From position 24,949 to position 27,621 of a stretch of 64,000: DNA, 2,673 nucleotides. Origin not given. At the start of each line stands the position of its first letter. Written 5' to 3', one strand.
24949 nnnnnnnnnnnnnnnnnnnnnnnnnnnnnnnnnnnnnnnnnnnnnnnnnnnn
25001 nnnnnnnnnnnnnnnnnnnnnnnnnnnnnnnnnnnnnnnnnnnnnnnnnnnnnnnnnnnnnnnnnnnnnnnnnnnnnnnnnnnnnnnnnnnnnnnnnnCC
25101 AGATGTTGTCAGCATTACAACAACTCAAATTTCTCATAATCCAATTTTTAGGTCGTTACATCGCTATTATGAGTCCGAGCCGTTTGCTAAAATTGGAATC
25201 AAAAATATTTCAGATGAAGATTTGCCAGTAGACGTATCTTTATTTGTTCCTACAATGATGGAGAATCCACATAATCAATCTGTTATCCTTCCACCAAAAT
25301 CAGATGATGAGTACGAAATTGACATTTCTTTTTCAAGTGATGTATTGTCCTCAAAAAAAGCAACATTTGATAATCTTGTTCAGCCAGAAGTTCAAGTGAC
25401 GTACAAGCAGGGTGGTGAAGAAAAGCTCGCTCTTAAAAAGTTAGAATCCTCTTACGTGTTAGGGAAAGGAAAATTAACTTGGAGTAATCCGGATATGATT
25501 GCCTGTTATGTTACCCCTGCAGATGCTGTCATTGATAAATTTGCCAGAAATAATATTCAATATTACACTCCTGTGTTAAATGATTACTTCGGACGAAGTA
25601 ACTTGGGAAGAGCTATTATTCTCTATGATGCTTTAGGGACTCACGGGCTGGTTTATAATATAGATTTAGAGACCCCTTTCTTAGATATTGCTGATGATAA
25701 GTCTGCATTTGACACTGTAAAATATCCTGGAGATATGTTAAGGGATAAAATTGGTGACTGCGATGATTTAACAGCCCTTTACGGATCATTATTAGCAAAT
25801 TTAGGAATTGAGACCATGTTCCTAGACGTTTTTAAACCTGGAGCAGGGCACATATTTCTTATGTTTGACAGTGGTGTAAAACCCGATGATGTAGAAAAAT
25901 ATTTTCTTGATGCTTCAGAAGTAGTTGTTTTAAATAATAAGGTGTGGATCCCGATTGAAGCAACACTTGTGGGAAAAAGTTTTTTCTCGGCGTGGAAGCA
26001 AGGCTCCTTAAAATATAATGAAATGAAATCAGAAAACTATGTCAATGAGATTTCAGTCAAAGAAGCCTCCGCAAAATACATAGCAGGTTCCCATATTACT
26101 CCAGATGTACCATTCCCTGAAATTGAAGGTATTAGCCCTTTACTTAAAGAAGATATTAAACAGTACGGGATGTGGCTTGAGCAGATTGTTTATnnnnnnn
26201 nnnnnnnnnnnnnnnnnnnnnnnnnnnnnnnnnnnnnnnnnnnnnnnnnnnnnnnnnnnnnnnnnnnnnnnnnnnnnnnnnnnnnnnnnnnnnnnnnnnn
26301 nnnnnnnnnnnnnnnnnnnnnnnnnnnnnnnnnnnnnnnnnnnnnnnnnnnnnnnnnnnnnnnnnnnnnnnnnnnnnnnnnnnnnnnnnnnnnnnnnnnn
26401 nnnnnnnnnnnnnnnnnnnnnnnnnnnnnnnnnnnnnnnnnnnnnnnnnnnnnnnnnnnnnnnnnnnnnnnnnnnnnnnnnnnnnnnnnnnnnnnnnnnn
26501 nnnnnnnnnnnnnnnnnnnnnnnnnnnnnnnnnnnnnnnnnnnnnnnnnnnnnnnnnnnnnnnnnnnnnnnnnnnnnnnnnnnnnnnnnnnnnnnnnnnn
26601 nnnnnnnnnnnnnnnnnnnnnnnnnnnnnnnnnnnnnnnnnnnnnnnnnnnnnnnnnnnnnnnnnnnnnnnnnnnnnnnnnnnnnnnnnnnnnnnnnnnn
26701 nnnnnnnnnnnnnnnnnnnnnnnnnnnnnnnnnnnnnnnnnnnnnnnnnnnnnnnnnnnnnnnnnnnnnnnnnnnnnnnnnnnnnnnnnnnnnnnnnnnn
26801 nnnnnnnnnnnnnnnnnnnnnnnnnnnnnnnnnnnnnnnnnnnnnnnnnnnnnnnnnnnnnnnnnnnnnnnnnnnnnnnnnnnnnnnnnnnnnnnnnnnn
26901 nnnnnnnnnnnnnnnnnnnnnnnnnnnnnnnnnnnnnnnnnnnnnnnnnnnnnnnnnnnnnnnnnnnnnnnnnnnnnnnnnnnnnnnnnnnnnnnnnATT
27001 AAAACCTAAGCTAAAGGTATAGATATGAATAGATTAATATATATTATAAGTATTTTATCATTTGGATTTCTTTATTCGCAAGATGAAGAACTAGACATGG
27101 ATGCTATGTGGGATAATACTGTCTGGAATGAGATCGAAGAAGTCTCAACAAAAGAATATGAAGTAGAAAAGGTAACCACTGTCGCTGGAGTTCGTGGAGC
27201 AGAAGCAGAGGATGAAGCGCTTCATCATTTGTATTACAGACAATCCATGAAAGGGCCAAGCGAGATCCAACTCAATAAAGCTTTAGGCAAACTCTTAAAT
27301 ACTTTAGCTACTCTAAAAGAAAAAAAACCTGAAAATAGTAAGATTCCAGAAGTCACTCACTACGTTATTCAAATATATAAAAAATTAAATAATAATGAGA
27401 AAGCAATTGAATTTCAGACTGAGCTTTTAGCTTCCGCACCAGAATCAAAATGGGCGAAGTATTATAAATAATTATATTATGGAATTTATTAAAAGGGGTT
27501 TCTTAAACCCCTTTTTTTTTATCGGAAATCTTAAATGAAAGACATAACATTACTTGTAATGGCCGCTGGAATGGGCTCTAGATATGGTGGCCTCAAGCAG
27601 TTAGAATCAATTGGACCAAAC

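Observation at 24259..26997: Unusual fusion: PorV/PorQ-like beta-barrel + transglutaminase-like Cys-protease core + TPR array, coupled to a CTD-bearing cargo gene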

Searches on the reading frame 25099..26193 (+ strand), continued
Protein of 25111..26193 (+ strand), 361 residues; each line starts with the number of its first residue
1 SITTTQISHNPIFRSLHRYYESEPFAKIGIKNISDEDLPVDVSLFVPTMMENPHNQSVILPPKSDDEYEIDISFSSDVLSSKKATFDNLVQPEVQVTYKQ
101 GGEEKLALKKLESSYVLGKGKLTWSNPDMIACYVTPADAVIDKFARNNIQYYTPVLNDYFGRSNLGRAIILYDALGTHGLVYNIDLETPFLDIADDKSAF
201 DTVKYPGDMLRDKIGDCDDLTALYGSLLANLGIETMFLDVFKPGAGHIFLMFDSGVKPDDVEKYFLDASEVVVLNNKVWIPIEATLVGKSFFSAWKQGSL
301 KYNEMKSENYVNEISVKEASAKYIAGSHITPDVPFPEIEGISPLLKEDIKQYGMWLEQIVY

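Call 57: search_protein_families(library=pfam, proteins=[P0140, P0203, P0219, P0236, P0239, P0255, P0259], max_evalue=0.5)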
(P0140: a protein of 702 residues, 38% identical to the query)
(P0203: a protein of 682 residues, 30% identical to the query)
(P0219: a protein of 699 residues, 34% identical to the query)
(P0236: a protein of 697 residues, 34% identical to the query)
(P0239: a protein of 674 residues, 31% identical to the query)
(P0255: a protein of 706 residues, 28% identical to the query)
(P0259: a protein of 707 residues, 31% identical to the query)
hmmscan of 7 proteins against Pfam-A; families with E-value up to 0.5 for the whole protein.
P0140 (702 aa): 37 families (the best 25 are shown)
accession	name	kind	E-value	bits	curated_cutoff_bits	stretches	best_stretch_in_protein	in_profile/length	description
PF13424.12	TPR_12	-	8.9e-23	80.7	30.1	4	569-631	3-73/77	Tetratricopeptide repeat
PF00515.34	TPR_1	-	4.1e-19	68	27.8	3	605-630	3-28/34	Tetratricopeptide repeat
PF07719.23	TPR_2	-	2e-18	65.3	27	3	605-634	3-32/34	Tetratricopeptide repeat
PF13374.12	TPR_10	-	1.3e-15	57.2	27.5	3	604-630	3-29/42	Tetratricopeptide repeat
PF13414.12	TPR_11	-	5.8e-15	55.1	26.8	2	583-617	8-42/42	TPR repeat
PF13181.12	TPR_8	-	5.2e-14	51.6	25.7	3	604-633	2-31/34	Tetratricopeptide repeat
PF13431.12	TPR_17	-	9.3e-12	44.7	24.4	2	592-623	2-33/34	Tetratricopeptide repeat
PF13432.12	TPR_16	-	2.7e-11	44.1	32.7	2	575-632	3-61/65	Tetratricopeptide repeat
PF13176.12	TPR_7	-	5.8e-10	38.9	27.9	2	605-630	1-26/36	Tetratricopeptide repeat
PF14559.12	TPR_19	-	6.8e-10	39.6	25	2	583-630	5-52/68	Tetratricopeptide repeat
PF13428.12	TPR_14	-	3.6e-08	33.7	23.5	2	571-610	3-42/44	Tetratricopeptide repeat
PF12895.13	ANAPC3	-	7.9e-07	29.7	27.2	1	583-659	3-79/82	Anaphase-promoting complex, cyclosome, subunit 3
PF25068.1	ARM_TT21_4th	-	9.7e-06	26.4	30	1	608-683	4-77/153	Tetratricopeptide repeat protein 21 forth ARM domain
PF13174.12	TPR_6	-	0.00018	22.4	26.3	0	608-631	5-28/33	Tetratricopeptide repeat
PF10602.15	RPN7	-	0.00021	21.4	29.6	1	605-651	38-84/174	26S proteasome subunit RPN7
PF01841.26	Transglut_core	-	0.0044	17.7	23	1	395-435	37-77/108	Transglutaminase-like superfamily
PF04473.18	DUF553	-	0.0046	16.9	20.5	1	390-434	46-86/140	Transglutaminase-like domain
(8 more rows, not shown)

P0203 (682 aa): 18 families
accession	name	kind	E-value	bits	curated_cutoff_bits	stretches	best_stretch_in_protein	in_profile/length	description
PF07719.23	TPR_2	-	2.3e-10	40.2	27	2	585-615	3-33/34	Tetratricopeptide repeat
PF00515.34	TPR_1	-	5e-09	36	27.8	1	585-609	3-27/34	Tetratricopeptide repeat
PF13424.12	TPR_12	-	6.8e-09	36.2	30.1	2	588-646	8-74/77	Tetratricopeptide repeat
PF14559.12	TPR_19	-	7.9e-09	36.2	25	1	596-659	4-66/68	Tetratricopeptide repeat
PF13181.12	TPR_8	-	4.3e-07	30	25.7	2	619-649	3-33/34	Tetratricopeptide repeat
PF13176.12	TPR_7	-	1.2e-05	25.4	27.9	1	585-610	1-28/36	Tetratricopeptide repeat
PF01841.26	Transglut_core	-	2.6e-05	24.9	23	1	383-419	43-79/108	Transglutaminase-like superfamily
PF13374.12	TPR_10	-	3.5e-05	24.1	27.5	1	587-609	6-28/42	Tetratricopeptide repeat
PF12895.13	ANAPC3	-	0.00025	21.7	27.2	1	589-642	29-81/82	Anaphase-promoting complex, cyclosome, subunit 3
PF13174.12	TPR_6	-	0.001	20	26.3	0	619-648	2-31/33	Tetratricopeptide repeat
PF25068.1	ARM_TT21_4th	-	0.0012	19.6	30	1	597-643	13-58/153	Tetratricopeptide repeat protein 21 forth ARM domain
PF04473.18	DUF553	-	0.0074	16.2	20.5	1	311-417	40-87/140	Transglutaminase-like domain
PF14938.12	SNAP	-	0.01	15.8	25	1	597-645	129-183/282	Soluble NSF attachment protein, SNAP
PF13428.12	TPR_14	-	0.015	16.4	23.5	0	587-625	5-43/44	Tetratricopeptide repeat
PF25064.1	ARM_TT21_5th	-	0.053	14.3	27.8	1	589-656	7-76/117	TT21 fifth ARM repeats domain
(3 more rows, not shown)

P0219 (699 aa): 20 families
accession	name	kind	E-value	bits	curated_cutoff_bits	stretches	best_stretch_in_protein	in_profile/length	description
PF07719.23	TPR_2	-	1.6e-09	37.6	27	2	603-633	3-33/34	Tetratricopeptide repeat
PF14559.12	TPR_19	-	1.3e-07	32.2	25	1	612-666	2-56/68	Tetratricopeptide repeat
PF00515.34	TPR_1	-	2.8e-07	30.5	27.8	2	603-627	3-27/34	Tetratricopeptide repeat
PF13424.12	TPR_12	-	8.3e-07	29.5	30.1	2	568-628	4-72/77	Tetratricopeptide repeat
PF13432.12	TPR_16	-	6e-06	27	32.7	1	607-665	3-61/65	Tetratricopeptide repeat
PF13176.12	TPR_7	-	1e-05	25.7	27.9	1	569-595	1-27/36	Tetratricopeptide repeat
PF13181.12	TPR_8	-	7.2e-05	23.1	25.7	1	602-634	2-34/34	Tetratricopeptide repeat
PF13505.12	OMP_b-brl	-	0.00068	20.3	28.7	1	17-167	3-152/175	Outer membrane protein beta-barrel domain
PF01841.26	Transglut_core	-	0.00094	19.9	23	1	392-430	42-76/108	Transglutaminase-like superfamily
PF04473.18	DUF553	-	0.00097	19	20.5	1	384-430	43-86/140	Transglutaminase-like domain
PF13428.12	TPR_14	-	0.0029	18.6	23.5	0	567-608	1-42/44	Tetratricopeptide repeat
PF13374.12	TPR_10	-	0.0039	17.6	27.5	0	568-593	3-28/42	Tetratricopeptide repeat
PF13431.12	TPR_17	-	0.006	17.2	24.4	0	590-621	2-33/34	Tetratricopeptide repeat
PF17874.7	TPR_MalT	-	0.013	15.3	45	1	614-673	100-159/336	MalT-like TPR region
PF12895.13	ANAPC3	-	0.019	15.7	27.2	1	581-650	3-71/82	Anaphase-promoting complex, cyclosome, subunit 3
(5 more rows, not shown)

P0236 (697 aa): 34 families (the best 25 are shown)
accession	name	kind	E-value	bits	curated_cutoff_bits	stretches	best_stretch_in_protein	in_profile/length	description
PF07719.23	TPR_2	-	5e-21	73.5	27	3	598-631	1-34/34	Tetratricopeptide repeat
PF00515.34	TPR_1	-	7e-21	73.6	27.8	3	598-631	1-34/34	Tetratricopeptide repeat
PF13181.12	TPR_8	-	1.5e-14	53.2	25.7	3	598-631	1-34/34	Tetratricopeptide repeat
PF14559.12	TPR_19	-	2e-14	54.1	25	2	610-672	3-64/68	Tetratricopeptide repeat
PF13431.12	TPR_17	-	1.2e-13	50.6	24.4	2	620-652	1-33/34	Tetratricopeptide repeat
PF13428.12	TPR_14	-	1.5e-13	50.4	23.5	3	600-640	3-43/44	Tetratricopeptide repeat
PF13432.12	TPR_16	-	2e-12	47.7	32.7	2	569-631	2-64/65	Tetratricopeptide repeat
PF13424.12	TPR_12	-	1.1e-11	45.1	30.1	1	597-660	2-73/77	Tetratricopeptide repeat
PF13174.12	TPR_6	-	1.2e-11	44.9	26.3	3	565-596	1-32/33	Tetratricopeptide repeat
PF13414.12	TPR_11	-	8.9e-08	32.1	26.8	2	605-646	1-42/42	TPR repeat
PF23914.1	TPR_CcmH_CycH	-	2e-07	31.4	42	1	589-663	41-118/158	Cytochrome c-type biogenesis protein H TPR domain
PF13374.12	TPR_10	-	3.6e-07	30.4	27.5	1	600-627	4-31/42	Tetratricopeptide repeat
PF24575.1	TPR_Slam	-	5.9e-07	30.3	35.2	1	607-654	56-103/104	Surface lipoprotein assembly modifier, N-terminal TPR repeats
PF13176.12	TPR_7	-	3.2e-06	27.2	27.9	1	600-629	1-32/36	Tetratricopeptide repeat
PF13371.12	TPR_9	-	2.6e-05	24.6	35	1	604-664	1-61/73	Tetratricopeptide repeat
PF01841.26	Transglut_core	-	0.00031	21.4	23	1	395-431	42-76/108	Transglutaminase-like superfamily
PF04473.18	DUF553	-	0.00099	19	20.5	1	374-430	30-85/140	Transglutaminase-like domain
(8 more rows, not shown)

P0239 (674 aa): 15 families
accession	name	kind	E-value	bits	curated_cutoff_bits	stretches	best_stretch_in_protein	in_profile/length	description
PF14559.12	TPR_19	-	2.5e-08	34.5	25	1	592-637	6-51/68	Tetratricopeptide repeat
PF13432.12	TPR_16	-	4.2e-08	33.9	32.7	1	583-641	3-61/65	Tetratricopeptide repeat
PF13414.12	TPR_11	-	3e-07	30.4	26.8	1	585-615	2-32/42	TPR repeat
PF07719.23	TPR_2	-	2.1e-05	24.7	27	1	582-609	6-33/34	Tetratricopeptide repeat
PF00515.34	TPR_1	-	5.8e-05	23.2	27.8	1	582-609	6-33/34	Tetratricopeptide repeat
PF13424.12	TPR_12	-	0.00016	22.2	30.1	1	581-640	7-74/77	Tetratricopeptide repeat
PF13428.12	TPR_14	-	0.00097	20.1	23.5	1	582-619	6-43/44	Tetratricopeptide repeat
PF13431.12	TPR_17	-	0.0012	19.4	24.4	0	600-627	2-29/34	Tetratricopeptide repeat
PF01841.26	Transglut_core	-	0.0023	18.6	23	1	380-414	43-77/108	Transglutaminase-like superfamily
PF13374.12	TPR_10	-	0.018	15.5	27.5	0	611-640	2-31/42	Tetratricopeptide repeat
PF13181.12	TPR_8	-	0.027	15.1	25.7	0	546-565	2-21/34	Tetratricopeptide repeat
PF25064.1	ARM_TT21_5th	-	0.07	13.9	27.8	1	581-650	5-74/117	TT21 fifth ARM repeats domain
PF04473.18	DUF553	-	0.11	12.4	20.5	1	363-413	39-86/140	Transglutaminase-like domain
PF23914.1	TPR_CcmH_CycH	-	0.13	12.5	42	1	592-643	102-153/158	Cytochrome c-type biogenesis protein H TPR domain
PF24575.1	TPR_Slam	-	0.24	12.3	35.2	0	590-631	60-101/104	Surface lipoprotein assembly modifier, N-terminal TPR repeats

P0255 (706 aa): 12 families
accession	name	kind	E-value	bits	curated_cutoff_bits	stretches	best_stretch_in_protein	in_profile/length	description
PF07719.23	TPR_2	-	4.4e-09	36.2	27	2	603-634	3-34/34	Tetratricopeptide repeat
PF00515.34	TPR_1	-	2e-08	34.1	27.8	2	603-634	3-34/34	Tetratricopeptide repeat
PF13424.12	TPR_12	-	1.2e-05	25.8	30.1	1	602-666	4-76/77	Tetratricopeptide repeat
PF13374.12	TPR_10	-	6.2e-05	23.3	27.5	1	572-599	6-33/42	Tetratricopeptide repeat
PF13414.12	TPR_11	-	0.00011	22.2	26.8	1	608-647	1-40/42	TPR repeat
PF13432.12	TPR_16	-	0.00031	21.6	32.7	1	574-635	3-65/65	Tetratricopeptide repeat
PF13431.12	TPR_17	-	0.00034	21.1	24.4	1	624-651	2-29/34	Tetratricopeptide repeat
PF14559.12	TPR_19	-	0.0039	17.9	25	0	617-652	7-42/68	Tetratricopeptide repeat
PF13181.12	TPR_8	-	0.0062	17.1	25.7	0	603-634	3-34/34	Tetratricopeptide repeat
PF13428.12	TPR_14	-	0.011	16.8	23.5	0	573-597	6-30/44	Tetratricopeptide repeat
PF01841.26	Transglut_core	-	0.015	16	23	1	398-437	40-79/108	Transglutaminase-like superfamily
PF13176.12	TPR_7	-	0.19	12.4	27.9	0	574-597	5-30/36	Tetratricopeptide repeat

P0259 (707 aa): 21 families
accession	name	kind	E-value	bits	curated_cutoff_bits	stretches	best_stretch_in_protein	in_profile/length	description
PF00515.34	TPR_1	-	5.1e-12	45.5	27.8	2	609-640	3-34/34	Tetratricopeptide repeat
PF13424.12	TPR_12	-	2.4e-11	44.1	30.1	2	589-637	25-75/77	Tetratricopeptide repeat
PF07719.23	TPR_2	-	2.4e-10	40.1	27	2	609-640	3-34/34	Tetratricopeptide repeat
PF14559.12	TPR_19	-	5.6e-07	30.2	25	1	620-662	4-46/68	Tetratricopeptide repeat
PF13181.12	TPR_8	-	1e-05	25.8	25.7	1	609-640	3-34/34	Tetratricopeptide repeat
PF13428.12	TPR_14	-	0.00012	22.9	23.5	0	613-648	7-42/44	Tetratricopeptide repeat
PF13176.12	TPR_7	-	0.00016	22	27.9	0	579-602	4-27/36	Tetratricopeptide repeat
PF13374.12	TPR_10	-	0.00018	21.8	27.5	1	609-634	4-29/42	Tetratricopeptide repeat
PF13432.12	TPR_16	-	0.00021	22.1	32.7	2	622-672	12-62/65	Tetratricopeptide repeat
PF18768.7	RNPP_C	-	0.0012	18.8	26.5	1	574-646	79-161/213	RNPP family C-terminal domain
PF25062.1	ARM_TT21_N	-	0.0027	17.9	40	1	553-665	72-192/222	Tetratricopeptide repeat protein 21 N-terminal ARM repeat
PF01841.26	Transglut_core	-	0.0036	18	23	1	405-440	41-76/108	Transglutaminase-like superfamily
PF12895.13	ANAPC3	-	0.0038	17.9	27.2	1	588-666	3-81/82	Anaphase-promoting complex, cyclosome, subunit 3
PF13174.12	TPR_6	-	0.02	15.9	26.3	0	609-635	2-28/33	Tetratricopeptide repeat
PF25060.1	ARM_TT21_2nd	-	0.023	14.6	27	1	594-662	43-111/270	Tetratricopeptide repeat protein 21 second ARM domain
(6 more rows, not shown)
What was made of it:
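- On Transglutaminase-like superfamily (Pfam PF01841 / PF04473): One member, P0203, passes the cut-off (24.9 against 23 bits, call 57).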

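Call 66: search_protein_families(library=ncbifam, alignment_id=A1, max_evalue=0.1)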
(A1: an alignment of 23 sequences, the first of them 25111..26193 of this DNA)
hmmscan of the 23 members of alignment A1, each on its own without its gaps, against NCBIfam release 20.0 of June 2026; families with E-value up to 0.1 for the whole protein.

A. member 1, window:25111-26193:+ (361 aa): 1 family
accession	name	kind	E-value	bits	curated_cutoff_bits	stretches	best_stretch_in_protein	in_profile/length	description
NF058533.1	antiphage_ProA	equivalog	0.00023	18.7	1500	1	28-321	15-306/1903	anti-phage protein ProA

B. families by the number of members that match (of 23 scanned): 3 families
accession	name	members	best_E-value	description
NF058533.1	antiphage_ProA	23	1.9e-14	anti-phage protein ProA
NF009715.0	PRK13244.1-1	1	0.0011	protease inhibitor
TIGR04351.1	TOMM_nitrile_2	1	0.073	TIGR04351 family putative TOMM peptide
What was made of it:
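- Closest known: NCBIfam NF058533 'anti-phage protein ProA'. Same: All 23 diverse module sequences match profile positions 15-306 of this 1903-position model, best E 1.9e-14 (call 66).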

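Call 75: search_dna_similar(query=window:25111-26193:+, collection=plasmids, mode=protein, max_evalue=0.001, max_rows=15)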
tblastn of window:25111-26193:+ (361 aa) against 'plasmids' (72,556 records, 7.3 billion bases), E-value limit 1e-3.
No match.
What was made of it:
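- Tried and rejected: tblastn of the module against plasmid records gave no match (call 75).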

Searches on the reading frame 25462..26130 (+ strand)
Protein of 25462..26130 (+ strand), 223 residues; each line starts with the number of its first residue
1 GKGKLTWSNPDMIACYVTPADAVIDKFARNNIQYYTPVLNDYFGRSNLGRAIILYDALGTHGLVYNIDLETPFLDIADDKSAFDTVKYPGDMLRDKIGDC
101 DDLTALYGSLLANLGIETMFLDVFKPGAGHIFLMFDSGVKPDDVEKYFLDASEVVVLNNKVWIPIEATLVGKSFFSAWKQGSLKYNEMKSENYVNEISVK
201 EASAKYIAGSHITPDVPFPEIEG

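Call 43: predict_structure(alignment_id=A3)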
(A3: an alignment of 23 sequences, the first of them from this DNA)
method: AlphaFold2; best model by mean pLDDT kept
length: 223 residues; sequences in the alignment: 23
mean_pLDDT: 92.1   pTM: 0.91
mean pLDDT of the five models: 92.1, 91.7, 91.3, 88.9, 88.2
residues with pLDDT >= 90: 163; 70-90: 59; 50-70: 1; < 50: 0
segments of 3 or more residues with pLDDT < 50: none
pLDDT, mean of each block of 10 residues (from residue 1): 83 96 95 88 86 94 91 80 91 95 98 98 93 96 90 94 97 96 97 97 93 84 74
secondary structure, 60 per line:
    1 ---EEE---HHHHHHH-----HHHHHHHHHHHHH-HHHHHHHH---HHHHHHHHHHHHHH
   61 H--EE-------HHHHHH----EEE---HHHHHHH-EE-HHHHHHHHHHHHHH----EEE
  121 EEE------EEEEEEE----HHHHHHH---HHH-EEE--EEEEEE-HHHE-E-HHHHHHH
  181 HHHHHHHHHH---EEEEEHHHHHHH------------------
elements in order: E4-6 H10-16 H22-34 H36-43 H47-61 H73-78 E83-85 H89-95 H100-113 E118-123 E130-136 H141-147 E155-157 E160-165 H174-190 E194-198 H199-205
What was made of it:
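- On Transglutaminase-like superfamily: Cys is the first residue of helix 100-113, His is the first residue of strand 130-136, and Glu follows strand 160-165 directly (call 43).
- Transglutaminase fold: AF2 pLDDT 92.1, with the Cys at a helix N-terminus and the His and Glu on or next to adjacent strands (call 43).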

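Call 45: fold_search(model_id=the predicted structure, library=pdb)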
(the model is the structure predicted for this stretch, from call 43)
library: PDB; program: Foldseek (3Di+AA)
matches with E <= 10: 169; with E <= 0.001: 0
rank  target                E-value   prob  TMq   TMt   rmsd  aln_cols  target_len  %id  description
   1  9e5c_1m               5.7e-03  0.90  0.32  0.16  15.5       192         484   16  Cryo-EM structure of 96 nm repeat of microtubule doublet from T. brucei flagellum (released 2025-03-12)
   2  3isr_C                6.8e-03  0.98  0.38  0.30  10.1       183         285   14  The Crystal Structure of a Putative Cysteine Protease from Cytophaga hutchinsonii to 1.9A (released 2009-09-08)
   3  3isr_A                1.0e-02  0.99  0.39  0.31   6.5       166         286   16  The Crystal Structure of a Putative Cysteine Protease from Cytophaga hutchinsonii to 1.9A (released 2009-09-08)
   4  2f4o_A                1.0e-02  0.94  0.37  0.30   7.3       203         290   12  The Mouse PNGase-HR23 Complex Reveals a Complete Remodulation of the Protein-Protein Interface Compared to its Yeast O (released 2006-03-07)
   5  3kd4_A                1.2e-02  0.96  0.31  0.15   8.5       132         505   20  CRYSTAL STRUCTURE OF A PUTATIVE PROTEASE (BDI_1141) FROM PARABACTEROIDES DISTASONIS ATCC 8503 AT 2.00 A RESOLUTION (released 2009-11-24)
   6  9y6s_8G               1.7e-02  0.93  0.31  0.13   6.3       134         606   16  96-nm repeat of the Leishmania tarentolae doublet microtubule (released 2025-12-17)
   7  2f4m_A                2.5e-02  0.80  0.34  0.27   8.3       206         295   11  The Mouse PNGase-HR23 Complex Reveals a Complete Remodulation of the Protein-Protein Interface Compared to its Yeast O (released 2006-03-07)
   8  6ug1_A                2.5e-02  0.75  0.37  0.20  11.5       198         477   12  Sequence impact in DNA duplex opening by the Rad4/XPC nucleotide excision repair complex (released 2021-03-31)
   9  1x3w_A                4.1e-02  0.87  0.36  0.26   8.6       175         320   10  Structure of a peptide:N-glycanase-Rad23 complex (released 2005-06-14)
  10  3isr_B                4.9e-02  0.90  0.40  0.32   9.9       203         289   13  The Crystal Structure of a Putative Cysteine Protease from Cytophaga hutchinsonii to 1.9A (released 2009-09-08)
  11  3esw_A                7.5e-02  0.87  0.35  0.25   8.3       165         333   11  Complex of yeast PNGase with GlcNAc2-IAc. (released 2008-11-11)
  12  9crn                  8.0e-02  0.60  0.28  0.18   8.2       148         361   11  Crystal structure of Streptococcus pyogenes TglA (released 2024-08-14)
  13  4yir_A                9.0e-02  0.51  0.37  0.19  12.6       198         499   11  Crystal structure of Rad4-Rad23 crosslinked to an undamaged DNA (released 2015-03-11)
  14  7ob6_B                9.5e-02  0.41  0.32  0.34  11.9       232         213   11  CPR-C4 - a conserved novel protease from the Candidate Phyla Radiation (released 2022-04-27)
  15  6cfi_A                1.2e-01  0.38  0.35  0.19  12.9       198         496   13  Crystal structure of Rad4-Rad23 bound to a 6-4 photoproduct UV lesion (released 2019-02-27)
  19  4fgp_A                1.6e-01  0.47  0.33  0.38   9.1       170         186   15  Legionella pneumophila LapG (EGTA-treated) (released 2012-06-20)
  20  4fgo                  1.6e-01  0.25  0.28  0.33  14.9       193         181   15  Legionella pneumophila LapG (calcium-bound) (released 2012-06-20)
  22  4fgq_B                1.8e-01  0.23  0.29  0.33  14.0       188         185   14  Legionella pneumophila LapG (released 2012-06-20)
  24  4fgq_A                2.0e-01  0.35  0.31  0.36   9.7       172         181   15  Legionella pneumophila LapG (released 2012-06-20)
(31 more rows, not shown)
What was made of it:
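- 25480..26088 (+): Transglutaminase-fold catalytic core (residues ~408-610) with G-D-C501-D-D, His531 and Glu567. Foldseek neighbours are 3isr, PNGase, 3kd4, Rad4, TglA, CPR-C4, LapG, PeiP/W and TG2 (call 45).
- On Transglutaminase-like superfamily: The top Foldseek hits are transglutaminase-fold enzymes, with probabilities up to 0.99 and best E 5.7e-3 (call 45).
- Closest known: Transglutaminase-like cysteine enzyme superfamily. Same: It has the same fold and the same placement of the nucleophile Cys at a helix N-terminus, with the His on a neighbouring strand (calls 43, 45).
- Checked: The fold evidence is in calls 43 and 45.
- Foldseek neighbours are almost exclusively transglutaminase-fold cysteine enzymes (call 45). 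Foldseek E-values for the core are modest; the best is 5.7e-3 (call 45). LapG structures appear among the fold neighbours (4fgp, 4fgo, 4fgq; call 45). Fold neighbours include the pseudomurein endoisopeptidases PeiP and PeiW (call 45).
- Tried and rejected: I therefore refolded and searched the core alone (calls 43, 45).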

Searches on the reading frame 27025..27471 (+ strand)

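Call 3: search_protein_families(library=pfam, proteins=[window:27025-27471:+], max_evalue=0.1)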
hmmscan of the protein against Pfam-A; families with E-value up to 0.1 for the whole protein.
window:27025-27471:+ (148 aa): 1 family
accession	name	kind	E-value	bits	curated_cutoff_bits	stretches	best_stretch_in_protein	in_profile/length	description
PF13181.12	TPR_8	-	0.0099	16.4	25.7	1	116-140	9-33/34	Tetratricopeptide repeat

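Call 4: search_protein_families(library=ncbifam, proteins=[window:27025-27471:+], max_evalue=0.1)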
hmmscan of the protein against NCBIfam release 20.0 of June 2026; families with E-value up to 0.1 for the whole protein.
window:27025-27471:+ (148 aa): 1 family
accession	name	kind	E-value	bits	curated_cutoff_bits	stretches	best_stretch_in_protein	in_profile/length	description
NF052312.1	T9SS_PorW_SprE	equivalog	0.00013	20.7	250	1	92-146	567-621/716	type IX secretion system periplasmic lipoprotein PorW/SprE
